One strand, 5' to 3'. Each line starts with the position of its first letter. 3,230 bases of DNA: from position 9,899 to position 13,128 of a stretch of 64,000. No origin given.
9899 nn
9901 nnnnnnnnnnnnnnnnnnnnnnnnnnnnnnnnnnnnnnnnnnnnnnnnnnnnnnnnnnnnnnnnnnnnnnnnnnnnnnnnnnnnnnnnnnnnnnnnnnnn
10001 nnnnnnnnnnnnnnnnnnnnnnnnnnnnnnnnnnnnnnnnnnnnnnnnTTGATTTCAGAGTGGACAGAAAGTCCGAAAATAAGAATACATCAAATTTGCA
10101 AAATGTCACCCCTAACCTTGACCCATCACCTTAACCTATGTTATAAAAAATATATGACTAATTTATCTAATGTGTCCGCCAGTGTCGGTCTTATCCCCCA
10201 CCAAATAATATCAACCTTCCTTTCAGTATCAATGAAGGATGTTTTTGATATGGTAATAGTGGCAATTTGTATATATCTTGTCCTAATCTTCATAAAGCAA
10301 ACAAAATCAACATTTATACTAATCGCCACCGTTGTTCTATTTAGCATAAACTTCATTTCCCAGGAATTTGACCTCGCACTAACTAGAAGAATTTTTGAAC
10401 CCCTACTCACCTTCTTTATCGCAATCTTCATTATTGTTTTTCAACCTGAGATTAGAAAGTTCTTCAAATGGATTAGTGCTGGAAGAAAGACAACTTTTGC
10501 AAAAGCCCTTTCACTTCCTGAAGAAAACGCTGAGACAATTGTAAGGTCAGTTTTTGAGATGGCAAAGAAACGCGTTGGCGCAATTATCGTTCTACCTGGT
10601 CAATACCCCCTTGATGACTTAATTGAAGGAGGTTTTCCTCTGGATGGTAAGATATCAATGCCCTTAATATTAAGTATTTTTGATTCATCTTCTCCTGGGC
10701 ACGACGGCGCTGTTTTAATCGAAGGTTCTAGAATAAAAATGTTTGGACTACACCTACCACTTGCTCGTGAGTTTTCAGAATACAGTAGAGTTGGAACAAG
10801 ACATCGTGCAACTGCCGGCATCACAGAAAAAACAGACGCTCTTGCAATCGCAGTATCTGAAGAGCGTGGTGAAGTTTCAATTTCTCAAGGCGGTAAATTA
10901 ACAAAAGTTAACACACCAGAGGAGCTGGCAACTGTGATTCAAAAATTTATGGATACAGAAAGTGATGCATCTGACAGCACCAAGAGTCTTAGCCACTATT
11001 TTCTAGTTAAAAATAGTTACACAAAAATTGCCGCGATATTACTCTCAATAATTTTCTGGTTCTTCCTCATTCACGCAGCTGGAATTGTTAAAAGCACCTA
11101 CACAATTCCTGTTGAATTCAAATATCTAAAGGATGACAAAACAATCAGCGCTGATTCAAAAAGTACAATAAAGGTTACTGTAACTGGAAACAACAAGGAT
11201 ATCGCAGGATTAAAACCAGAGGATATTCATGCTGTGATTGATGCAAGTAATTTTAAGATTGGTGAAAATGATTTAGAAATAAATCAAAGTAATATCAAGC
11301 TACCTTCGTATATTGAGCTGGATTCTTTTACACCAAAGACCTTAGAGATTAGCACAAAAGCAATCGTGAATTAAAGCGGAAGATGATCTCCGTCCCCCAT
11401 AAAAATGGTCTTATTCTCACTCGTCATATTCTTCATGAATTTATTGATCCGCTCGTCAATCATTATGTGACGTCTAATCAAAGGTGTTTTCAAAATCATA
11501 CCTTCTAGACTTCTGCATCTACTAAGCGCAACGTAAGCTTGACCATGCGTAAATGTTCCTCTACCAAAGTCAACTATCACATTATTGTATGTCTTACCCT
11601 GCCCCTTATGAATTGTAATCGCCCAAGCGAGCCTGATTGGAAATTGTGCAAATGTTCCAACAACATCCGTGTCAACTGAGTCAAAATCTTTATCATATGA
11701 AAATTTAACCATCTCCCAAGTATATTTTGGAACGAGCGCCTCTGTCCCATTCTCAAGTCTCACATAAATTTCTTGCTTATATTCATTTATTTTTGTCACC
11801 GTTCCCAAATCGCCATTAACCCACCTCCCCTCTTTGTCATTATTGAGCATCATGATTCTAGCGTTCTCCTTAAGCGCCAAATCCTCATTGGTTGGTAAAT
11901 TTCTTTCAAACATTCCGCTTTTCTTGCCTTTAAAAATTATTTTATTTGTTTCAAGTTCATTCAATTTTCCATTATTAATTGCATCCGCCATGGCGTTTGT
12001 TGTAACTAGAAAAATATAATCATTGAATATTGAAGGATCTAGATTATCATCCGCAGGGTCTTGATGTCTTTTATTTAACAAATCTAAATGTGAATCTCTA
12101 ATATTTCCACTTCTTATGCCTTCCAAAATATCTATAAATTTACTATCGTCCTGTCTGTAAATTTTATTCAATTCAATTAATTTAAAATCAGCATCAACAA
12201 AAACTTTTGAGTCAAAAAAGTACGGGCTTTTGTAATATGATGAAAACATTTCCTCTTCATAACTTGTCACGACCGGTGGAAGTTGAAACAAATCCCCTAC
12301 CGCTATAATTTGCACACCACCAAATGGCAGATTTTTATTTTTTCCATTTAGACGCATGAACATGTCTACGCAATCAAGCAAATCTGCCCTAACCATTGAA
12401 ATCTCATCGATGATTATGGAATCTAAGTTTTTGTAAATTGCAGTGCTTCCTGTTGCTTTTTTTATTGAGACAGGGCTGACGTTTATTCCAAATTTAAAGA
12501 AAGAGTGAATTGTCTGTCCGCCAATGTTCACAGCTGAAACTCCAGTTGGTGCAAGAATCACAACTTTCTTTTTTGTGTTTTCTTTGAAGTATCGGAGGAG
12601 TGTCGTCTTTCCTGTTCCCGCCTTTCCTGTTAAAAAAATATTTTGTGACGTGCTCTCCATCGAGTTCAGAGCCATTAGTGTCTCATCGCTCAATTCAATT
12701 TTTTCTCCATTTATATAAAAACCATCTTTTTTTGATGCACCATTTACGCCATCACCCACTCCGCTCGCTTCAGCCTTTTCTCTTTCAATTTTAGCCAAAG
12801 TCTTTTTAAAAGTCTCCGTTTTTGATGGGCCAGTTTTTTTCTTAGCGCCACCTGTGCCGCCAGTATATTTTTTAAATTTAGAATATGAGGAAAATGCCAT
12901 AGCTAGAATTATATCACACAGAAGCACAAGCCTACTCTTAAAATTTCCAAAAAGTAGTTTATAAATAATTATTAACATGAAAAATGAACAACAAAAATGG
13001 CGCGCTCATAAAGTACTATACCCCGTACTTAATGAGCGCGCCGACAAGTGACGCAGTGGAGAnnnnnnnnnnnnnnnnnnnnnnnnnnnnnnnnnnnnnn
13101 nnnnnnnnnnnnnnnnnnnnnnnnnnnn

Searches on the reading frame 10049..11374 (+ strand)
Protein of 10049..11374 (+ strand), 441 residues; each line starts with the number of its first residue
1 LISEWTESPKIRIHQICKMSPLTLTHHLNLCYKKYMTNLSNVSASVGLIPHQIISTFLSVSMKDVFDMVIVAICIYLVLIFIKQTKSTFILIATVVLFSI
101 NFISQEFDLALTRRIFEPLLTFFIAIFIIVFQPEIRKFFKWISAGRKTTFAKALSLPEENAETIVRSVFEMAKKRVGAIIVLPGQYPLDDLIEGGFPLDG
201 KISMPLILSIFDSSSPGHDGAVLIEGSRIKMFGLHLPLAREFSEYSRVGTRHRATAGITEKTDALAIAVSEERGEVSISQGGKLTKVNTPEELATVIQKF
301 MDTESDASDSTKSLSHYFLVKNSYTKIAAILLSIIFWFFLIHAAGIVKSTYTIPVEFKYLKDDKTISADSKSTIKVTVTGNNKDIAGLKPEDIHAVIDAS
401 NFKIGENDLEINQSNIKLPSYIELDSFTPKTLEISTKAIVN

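Call 39: search_protein_families(library=pfam, proteins=[window:10049-11374:+], max_evalue=0.00001)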
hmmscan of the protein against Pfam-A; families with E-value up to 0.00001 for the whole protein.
window:10049-11374:+ (441 aa): 3 families
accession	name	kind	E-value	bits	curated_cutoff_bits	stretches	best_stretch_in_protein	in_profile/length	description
PF02457.21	DAC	-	1.2e-34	118.9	27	1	166-284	2-119/119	DisA bacterial checkpoint controller nucleotide-binding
PF19293.4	CdaA_N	-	1.2e-06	29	23.8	1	57-135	2-81/81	CdaA N-terminal transmembrane domain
PF07949.17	YbbR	-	1.6e-06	28.7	22.3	1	353-434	1-79/81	YbbR-like protein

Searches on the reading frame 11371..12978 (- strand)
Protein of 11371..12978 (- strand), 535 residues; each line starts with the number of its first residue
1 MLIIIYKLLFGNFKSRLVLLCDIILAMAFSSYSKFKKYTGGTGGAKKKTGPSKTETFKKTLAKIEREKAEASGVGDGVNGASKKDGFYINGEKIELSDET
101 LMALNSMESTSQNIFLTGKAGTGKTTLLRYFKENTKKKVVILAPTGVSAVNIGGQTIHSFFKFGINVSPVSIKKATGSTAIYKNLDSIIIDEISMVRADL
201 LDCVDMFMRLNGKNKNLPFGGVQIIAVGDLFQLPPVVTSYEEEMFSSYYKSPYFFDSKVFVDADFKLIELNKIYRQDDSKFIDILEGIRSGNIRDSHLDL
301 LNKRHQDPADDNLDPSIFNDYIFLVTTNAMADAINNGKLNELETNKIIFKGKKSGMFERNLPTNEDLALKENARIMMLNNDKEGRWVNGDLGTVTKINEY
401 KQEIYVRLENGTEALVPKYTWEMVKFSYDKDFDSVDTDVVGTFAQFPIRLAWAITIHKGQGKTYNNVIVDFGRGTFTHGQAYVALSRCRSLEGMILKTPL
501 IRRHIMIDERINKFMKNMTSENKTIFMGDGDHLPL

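Call 39: search_protein_families(library=pfam, proteins=[window:11371-12978:-], max_evalue=0.00001)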
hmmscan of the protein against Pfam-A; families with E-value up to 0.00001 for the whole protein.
window:11371-12978:- (535 aa): 5 families
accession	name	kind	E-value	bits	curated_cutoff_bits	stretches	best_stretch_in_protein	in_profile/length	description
PF05970.20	PIF1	-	5.5e-33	114.9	25.9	1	106-296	17-220/223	PIF1-like helicase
PF13604.12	AAA_30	-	3.6e-14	53.4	27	1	107-304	14-183/191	AAA domain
PF13245.12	AAA_19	-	6.3e-14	52.7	25.1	1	107-236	7-132/134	AAA domain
PF02689.20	Herpes_Helicase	-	1.1e-06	27.4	27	0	444-518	723-798/808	Helicase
PF18335.7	SH3_13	-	6.9e-06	26.2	41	0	367-407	24-64/65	ATP-dependent RecD-like DNA helicase SH3 domain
